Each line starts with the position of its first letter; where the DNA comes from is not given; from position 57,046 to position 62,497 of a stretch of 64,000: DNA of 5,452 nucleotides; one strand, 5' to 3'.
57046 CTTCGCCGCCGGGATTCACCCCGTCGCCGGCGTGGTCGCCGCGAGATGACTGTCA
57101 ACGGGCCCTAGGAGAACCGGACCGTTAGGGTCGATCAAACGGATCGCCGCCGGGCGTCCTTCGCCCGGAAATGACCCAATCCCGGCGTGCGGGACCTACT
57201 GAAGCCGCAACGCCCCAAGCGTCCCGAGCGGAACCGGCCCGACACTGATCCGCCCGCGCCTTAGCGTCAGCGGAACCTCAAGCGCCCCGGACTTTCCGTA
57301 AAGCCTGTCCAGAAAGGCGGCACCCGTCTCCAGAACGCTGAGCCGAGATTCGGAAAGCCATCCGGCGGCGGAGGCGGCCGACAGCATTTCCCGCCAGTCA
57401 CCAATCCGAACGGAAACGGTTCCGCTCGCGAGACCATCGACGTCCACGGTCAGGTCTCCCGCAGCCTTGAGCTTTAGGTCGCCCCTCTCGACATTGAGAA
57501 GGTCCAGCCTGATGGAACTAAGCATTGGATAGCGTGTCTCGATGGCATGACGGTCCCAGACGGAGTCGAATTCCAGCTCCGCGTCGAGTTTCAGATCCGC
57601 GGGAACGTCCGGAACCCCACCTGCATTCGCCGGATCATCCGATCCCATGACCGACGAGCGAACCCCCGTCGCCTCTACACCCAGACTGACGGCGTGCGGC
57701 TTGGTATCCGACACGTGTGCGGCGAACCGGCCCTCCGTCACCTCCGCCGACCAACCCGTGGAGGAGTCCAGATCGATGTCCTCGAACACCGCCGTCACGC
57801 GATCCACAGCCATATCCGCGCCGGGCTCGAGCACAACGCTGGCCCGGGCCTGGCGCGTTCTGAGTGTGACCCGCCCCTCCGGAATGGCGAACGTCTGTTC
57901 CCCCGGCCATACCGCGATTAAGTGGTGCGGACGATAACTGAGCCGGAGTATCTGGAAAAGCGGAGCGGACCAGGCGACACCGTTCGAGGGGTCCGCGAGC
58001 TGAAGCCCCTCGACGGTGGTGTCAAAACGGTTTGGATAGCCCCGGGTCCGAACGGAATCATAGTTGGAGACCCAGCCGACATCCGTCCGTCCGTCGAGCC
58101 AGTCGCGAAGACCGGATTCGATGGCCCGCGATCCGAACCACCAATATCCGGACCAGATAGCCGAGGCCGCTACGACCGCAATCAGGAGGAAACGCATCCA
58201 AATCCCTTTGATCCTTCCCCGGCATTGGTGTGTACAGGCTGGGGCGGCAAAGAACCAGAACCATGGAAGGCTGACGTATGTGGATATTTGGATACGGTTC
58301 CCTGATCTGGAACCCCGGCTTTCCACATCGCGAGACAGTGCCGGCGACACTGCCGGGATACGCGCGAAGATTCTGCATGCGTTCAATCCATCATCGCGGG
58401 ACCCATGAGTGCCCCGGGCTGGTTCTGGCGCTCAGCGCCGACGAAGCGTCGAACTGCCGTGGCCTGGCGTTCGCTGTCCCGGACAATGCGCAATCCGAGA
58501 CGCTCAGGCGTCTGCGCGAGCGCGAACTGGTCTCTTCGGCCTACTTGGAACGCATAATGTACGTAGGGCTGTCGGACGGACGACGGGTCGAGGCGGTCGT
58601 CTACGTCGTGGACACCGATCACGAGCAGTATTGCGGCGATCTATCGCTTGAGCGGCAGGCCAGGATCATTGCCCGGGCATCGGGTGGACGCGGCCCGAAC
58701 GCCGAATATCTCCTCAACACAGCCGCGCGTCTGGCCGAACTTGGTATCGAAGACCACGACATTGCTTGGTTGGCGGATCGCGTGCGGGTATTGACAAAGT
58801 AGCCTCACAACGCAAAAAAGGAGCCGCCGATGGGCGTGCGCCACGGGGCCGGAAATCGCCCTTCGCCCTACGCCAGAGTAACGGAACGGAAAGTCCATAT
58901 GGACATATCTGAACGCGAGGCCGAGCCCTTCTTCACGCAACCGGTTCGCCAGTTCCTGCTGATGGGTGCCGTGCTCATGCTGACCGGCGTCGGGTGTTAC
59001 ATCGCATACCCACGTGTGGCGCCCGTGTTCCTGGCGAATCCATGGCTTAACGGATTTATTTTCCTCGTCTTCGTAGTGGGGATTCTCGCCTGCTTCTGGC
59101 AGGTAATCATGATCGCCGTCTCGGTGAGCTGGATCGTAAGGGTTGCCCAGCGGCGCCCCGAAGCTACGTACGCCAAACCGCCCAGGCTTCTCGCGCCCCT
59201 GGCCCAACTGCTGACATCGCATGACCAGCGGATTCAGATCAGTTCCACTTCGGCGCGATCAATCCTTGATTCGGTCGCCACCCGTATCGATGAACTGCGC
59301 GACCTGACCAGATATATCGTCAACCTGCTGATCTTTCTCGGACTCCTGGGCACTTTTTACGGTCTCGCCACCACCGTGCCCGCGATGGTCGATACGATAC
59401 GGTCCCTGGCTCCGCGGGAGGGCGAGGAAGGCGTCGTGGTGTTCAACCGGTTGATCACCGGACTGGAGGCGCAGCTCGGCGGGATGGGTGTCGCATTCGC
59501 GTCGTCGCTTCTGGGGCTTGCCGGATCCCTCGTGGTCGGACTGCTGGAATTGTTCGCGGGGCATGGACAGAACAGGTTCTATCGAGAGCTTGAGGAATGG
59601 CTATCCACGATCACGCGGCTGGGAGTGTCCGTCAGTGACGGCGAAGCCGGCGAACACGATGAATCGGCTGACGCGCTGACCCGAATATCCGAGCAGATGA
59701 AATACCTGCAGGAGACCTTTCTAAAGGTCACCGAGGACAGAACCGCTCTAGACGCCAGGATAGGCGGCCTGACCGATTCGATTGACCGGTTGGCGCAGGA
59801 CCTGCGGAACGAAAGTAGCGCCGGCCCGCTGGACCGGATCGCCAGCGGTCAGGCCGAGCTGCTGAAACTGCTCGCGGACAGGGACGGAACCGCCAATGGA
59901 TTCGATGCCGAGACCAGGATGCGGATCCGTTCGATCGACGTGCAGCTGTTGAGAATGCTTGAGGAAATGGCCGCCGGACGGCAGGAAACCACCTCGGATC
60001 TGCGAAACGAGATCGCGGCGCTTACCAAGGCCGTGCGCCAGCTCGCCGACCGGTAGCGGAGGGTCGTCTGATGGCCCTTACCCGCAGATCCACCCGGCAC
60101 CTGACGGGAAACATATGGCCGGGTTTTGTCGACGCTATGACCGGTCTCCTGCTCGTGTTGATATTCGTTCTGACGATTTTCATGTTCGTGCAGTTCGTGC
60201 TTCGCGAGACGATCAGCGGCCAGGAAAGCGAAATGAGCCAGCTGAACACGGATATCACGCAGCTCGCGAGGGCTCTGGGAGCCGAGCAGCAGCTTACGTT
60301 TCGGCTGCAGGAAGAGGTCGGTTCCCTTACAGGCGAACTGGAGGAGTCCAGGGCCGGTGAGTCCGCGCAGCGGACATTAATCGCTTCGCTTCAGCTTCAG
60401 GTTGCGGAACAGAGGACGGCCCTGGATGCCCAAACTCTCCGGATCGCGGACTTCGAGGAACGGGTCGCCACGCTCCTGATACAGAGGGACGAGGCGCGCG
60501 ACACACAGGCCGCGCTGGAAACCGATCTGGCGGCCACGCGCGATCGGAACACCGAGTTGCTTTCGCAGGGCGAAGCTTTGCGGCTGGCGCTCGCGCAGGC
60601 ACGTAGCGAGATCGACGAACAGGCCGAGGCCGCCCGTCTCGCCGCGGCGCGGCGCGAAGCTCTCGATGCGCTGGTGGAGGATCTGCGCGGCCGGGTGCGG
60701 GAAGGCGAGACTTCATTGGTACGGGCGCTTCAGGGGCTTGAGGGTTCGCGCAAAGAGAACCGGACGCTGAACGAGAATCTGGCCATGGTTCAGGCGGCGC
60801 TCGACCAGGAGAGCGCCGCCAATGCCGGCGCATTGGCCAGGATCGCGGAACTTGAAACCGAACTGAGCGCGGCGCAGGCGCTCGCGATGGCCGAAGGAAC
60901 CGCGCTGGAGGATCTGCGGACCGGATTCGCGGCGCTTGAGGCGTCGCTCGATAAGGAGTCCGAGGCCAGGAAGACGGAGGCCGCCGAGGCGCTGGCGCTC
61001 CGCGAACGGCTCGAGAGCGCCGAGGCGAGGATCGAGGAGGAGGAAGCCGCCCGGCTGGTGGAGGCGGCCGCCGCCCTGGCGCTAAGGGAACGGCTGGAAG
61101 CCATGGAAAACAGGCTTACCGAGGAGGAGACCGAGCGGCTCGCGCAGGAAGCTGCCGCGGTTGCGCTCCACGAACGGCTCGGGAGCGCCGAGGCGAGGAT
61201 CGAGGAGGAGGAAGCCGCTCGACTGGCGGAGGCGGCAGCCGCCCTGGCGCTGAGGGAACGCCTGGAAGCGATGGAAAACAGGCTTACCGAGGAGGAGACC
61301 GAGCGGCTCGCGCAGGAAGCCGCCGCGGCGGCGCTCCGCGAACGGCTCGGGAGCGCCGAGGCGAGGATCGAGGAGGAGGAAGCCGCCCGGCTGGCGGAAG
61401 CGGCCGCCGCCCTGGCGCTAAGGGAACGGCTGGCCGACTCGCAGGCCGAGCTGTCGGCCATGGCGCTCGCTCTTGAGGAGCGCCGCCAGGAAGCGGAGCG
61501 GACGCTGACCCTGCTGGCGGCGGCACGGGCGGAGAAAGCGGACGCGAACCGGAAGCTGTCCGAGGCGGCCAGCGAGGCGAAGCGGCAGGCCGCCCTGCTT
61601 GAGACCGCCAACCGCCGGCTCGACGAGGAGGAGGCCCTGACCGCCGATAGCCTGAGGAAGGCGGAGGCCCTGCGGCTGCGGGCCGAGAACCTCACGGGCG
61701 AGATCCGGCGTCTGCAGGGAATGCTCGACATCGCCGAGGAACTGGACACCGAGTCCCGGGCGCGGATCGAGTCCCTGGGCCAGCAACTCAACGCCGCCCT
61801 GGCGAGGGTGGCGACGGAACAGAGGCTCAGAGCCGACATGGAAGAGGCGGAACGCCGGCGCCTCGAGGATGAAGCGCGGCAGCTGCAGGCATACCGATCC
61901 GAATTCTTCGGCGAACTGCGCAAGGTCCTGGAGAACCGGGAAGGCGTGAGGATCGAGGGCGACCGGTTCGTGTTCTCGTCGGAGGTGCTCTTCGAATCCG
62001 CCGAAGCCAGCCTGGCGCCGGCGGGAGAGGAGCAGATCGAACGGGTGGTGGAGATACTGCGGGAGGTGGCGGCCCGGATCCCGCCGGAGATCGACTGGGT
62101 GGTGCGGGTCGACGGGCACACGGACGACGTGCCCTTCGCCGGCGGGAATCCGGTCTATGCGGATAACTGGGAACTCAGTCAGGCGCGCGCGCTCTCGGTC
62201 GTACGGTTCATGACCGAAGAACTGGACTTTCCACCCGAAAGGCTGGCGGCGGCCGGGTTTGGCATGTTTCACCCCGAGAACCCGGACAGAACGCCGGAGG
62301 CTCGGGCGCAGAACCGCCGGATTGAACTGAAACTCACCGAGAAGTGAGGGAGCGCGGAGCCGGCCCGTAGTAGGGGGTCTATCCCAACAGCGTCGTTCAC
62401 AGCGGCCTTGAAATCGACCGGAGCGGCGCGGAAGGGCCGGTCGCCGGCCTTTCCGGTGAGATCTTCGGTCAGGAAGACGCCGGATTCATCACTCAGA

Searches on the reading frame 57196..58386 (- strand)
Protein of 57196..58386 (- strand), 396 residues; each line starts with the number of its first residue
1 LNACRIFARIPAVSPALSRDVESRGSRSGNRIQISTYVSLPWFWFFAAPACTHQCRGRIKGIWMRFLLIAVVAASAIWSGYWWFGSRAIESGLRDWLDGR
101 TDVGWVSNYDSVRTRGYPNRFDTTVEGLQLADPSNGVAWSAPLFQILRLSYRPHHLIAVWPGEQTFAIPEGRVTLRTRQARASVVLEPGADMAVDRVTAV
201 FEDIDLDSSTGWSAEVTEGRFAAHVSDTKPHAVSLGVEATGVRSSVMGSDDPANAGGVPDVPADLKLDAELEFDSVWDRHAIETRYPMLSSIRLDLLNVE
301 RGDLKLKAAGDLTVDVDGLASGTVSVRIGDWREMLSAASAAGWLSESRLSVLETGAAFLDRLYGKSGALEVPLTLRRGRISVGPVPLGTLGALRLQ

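Call 94: search_protein_families(library=pfam, proteins=[window:57196-58386:-], max_evalue=0.001)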
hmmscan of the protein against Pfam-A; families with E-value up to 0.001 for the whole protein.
window:57196-58386:- (396 aa): 1 family
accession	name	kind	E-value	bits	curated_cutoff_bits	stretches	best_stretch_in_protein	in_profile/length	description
PF09898.14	DUF2125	-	3.5e-55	188.2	24.2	1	82-390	1-318/319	Uncharacterized protein conserved in bacteria (DUF2125)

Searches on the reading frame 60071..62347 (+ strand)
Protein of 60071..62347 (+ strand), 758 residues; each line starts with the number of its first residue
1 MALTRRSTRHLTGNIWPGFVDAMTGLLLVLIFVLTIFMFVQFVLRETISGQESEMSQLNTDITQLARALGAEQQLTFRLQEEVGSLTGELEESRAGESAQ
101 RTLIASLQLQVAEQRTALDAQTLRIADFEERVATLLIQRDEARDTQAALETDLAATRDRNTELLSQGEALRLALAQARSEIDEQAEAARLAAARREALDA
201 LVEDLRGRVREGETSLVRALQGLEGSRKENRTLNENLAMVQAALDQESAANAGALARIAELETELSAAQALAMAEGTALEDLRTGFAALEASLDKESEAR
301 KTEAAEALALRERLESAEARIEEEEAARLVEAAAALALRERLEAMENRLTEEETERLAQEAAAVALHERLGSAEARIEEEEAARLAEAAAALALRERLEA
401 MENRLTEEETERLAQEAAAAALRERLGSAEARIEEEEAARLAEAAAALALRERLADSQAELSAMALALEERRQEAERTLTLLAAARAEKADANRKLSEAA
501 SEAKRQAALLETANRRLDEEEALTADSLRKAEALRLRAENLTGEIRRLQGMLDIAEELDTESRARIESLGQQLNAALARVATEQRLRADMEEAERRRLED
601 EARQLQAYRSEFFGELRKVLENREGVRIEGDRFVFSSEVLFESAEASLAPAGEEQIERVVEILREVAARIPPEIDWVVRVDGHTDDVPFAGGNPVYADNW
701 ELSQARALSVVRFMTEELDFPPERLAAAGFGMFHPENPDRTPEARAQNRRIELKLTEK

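Call 12: search_protein_families(library=pfam, proteins=[window:60071-62347:+], max_evalue=0.01)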
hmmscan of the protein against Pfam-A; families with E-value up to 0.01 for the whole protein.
window:60071-62347:+ (758 aa): 1 family
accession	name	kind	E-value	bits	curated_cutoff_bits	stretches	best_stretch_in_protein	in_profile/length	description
PF00691.25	OmpA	-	4.4e-13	49.8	27.2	1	640-749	1-98/98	OmpA family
